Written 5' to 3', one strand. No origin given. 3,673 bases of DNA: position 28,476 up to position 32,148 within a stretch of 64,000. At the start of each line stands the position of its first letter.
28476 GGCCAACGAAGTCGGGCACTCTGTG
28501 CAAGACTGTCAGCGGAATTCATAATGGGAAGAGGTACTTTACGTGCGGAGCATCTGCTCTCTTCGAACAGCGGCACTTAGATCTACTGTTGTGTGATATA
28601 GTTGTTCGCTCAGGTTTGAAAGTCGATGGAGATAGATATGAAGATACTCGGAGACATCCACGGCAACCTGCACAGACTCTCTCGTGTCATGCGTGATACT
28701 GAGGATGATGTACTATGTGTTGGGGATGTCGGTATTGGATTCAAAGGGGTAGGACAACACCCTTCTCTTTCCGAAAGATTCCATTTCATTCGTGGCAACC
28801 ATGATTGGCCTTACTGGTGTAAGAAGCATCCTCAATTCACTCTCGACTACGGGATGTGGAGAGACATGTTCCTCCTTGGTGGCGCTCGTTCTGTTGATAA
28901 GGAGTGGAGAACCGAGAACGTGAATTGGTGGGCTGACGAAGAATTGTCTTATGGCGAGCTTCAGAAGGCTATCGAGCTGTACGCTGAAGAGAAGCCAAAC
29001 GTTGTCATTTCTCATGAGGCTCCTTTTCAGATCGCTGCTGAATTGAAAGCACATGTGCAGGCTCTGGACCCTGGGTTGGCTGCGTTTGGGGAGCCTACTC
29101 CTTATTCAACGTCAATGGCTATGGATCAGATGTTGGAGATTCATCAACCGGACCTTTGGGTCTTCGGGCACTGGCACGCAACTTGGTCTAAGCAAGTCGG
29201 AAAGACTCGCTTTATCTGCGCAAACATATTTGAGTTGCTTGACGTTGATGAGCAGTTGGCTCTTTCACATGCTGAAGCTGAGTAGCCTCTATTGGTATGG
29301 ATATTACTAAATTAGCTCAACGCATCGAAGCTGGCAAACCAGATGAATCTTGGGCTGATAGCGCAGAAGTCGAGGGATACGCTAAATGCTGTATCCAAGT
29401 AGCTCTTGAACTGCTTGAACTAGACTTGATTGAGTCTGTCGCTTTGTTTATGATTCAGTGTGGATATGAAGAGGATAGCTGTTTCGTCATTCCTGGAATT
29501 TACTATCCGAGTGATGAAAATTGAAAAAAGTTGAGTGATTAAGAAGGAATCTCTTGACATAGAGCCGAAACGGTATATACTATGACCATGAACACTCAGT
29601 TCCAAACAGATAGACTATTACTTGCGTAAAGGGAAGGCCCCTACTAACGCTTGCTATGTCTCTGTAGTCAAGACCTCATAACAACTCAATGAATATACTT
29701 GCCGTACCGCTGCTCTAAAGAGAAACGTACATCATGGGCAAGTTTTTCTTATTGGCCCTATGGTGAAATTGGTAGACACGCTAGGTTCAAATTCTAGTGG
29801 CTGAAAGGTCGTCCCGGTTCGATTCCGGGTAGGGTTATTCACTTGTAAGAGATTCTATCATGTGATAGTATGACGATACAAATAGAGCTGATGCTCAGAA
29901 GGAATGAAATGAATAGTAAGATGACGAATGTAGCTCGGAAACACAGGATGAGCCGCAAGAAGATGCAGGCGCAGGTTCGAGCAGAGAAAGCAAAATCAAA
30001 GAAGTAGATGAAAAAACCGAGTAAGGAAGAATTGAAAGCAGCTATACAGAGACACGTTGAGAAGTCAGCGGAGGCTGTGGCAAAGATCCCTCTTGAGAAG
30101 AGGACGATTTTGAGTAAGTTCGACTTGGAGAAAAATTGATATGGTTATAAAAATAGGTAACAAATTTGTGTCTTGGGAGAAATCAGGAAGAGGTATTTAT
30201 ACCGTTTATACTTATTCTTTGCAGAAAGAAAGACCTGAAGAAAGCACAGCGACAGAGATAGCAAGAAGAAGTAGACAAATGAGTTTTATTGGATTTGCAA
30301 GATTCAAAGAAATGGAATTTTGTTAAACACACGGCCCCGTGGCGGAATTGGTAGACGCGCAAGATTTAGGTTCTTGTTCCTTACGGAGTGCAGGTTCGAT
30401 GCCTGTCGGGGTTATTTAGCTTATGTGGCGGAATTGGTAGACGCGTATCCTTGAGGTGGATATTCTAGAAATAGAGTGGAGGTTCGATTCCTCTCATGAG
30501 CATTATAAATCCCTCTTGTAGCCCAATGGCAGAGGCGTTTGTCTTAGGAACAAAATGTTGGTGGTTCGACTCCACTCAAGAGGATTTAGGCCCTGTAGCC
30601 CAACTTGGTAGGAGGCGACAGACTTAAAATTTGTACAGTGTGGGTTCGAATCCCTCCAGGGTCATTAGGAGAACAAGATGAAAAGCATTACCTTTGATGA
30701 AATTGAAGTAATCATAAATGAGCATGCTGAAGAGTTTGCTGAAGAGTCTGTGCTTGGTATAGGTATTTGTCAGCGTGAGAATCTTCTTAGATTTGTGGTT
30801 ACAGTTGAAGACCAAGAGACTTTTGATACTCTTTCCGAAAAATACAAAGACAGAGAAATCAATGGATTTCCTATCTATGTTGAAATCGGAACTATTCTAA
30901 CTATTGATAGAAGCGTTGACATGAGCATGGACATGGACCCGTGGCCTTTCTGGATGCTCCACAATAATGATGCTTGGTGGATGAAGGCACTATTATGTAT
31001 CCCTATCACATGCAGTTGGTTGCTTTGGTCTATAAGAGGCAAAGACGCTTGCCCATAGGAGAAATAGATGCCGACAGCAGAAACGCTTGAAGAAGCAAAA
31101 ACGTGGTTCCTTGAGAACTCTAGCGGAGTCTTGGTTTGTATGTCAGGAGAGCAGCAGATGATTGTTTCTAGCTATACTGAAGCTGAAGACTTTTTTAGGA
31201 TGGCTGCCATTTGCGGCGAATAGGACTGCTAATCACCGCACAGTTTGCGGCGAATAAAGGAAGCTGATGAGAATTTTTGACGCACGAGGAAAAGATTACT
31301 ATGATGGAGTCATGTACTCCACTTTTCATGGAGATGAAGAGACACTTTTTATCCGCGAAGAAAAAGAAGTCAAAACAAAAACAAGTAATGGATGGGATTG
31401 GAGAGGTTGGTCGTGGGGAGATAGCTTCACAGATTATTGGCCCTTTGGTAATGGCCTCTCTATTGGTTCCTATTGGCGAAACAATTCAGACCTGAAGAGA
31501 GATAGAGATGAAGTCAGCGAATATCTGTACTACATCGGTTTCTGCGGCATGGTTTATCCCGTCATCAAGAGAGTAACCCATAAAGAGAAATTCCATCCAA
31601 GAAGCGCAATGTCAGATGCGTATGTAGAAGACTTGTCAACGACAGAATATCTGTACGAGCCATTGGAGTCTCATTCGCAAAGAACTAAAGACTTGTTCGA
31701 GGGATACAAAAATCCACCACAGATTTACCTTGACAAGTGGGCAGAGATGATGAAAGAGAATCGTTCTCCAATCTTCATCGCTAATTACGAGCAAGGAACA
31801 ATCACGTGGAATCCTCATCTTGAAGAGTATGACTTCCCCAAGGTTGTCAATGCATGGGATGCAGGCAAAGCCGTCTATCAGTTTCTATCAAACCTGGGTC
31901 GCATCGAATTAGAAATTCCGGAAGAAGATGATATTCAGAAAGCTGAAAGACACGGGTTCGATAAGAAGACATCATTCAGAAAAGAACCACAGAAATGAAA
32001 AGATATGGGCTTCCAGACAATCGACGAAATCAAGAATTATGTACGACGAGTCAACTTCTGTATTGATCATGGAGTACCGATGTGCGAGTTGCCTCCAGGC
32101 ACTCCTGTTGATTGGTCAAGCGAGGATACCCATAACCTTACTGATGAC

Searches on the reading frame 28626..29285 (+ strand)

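Call 3: search_protein_families(library=pfam, proteins=[window:28626-29285:+], max_evalue=0.1)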
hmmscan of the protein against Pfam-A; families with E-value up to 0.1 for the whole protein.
window:28626-29285:+ (219 aa): 2 families
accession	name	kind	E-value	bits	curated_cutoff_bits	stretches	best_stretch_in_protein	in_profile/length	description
PF00149.33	Metallophos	-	1.6e-10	42.2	21.5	1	7-185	5-190/191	Calcineurin-like phosphoesterase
PF12850.12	Metallophos_2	-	1.9e-07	31.6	27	1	7-197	5-130/154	Calcineurin-like phosphoesterase superfamily domain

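Call 4: search_protein_families(library=phrogs, proteins=[window:28626-29285:+], max_evalue=0.01)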
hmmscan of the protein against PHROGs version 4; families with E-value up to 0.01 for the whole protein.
window:28626-29285:+ (219 aa): 2 families
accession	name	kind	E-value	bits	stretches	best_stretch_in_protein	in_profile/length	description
phrog_1649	-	other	8e-27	94.7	1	6-201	39-269/308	metallo-phosphoesterase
phrog_547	-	other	0.0003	21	0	25-62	72-112/245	phosphoesterase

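Call 6: search_protein_families(library=ncbifam, proteins=[window:28626-29285:+], max_evalue=0.01)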
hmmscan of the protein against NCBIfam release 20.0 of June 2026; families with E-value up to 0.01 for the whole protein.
window:28626-29285:+ (219 aa): 1 family
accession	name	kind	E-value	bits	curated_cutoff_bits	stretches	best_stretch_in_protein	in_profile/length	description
TIGR04168.1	TIGR04168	hypoth_equivalog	0.0057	16.1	200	0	124-195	136-205/269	TIGR04168 family protein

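Call 24: search_protein_families(library=padloc, proteins=[window:28626-29285:+], max_evalue=0.01)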
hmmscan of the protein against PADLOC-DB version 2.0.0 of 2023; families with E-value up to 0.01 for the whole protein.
window:28626-29285:+ (219 aa): 1 family
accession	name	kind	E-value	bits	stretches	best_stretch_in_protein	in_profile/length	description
PDLC04908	PDC-S10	-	0.00011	19.6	1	54-202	65-201/223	-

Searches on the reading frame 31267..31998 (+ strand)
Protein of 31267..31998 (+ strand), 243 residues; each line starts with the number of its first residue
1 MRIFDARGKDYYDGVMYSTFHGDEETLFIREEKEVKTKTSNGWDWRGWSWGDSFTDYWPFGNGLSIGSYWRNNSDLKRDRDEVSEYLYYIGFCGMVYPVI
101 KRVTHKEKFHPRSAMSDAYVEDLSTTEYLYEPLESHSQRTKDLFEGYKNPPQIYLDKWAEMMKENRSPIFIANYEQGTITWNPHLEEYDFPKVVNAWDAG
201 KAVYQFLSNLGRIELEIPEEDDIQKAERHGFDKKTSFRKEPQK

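Call 3: search_protein_families(library=pfam, proteins=[window:31267-31998:+], max_evalue=0.1)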
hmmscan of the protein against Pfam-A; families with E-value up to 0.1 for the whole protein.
window:31267-31998:+ (243 aa): 0 families

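Call 4: search_protein_families(library=phrogs, proteins=[window:31267-31998:+], max_evalue=0.01)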
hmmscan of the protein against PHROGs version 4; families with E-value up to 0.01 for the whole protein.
window:31267-31998:+ (243 aa): 1 family
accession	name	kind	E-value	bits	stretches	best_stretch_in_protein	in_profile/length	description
phrog_4243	-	unknown function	1e-06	30.2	1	134-240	129-230/232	-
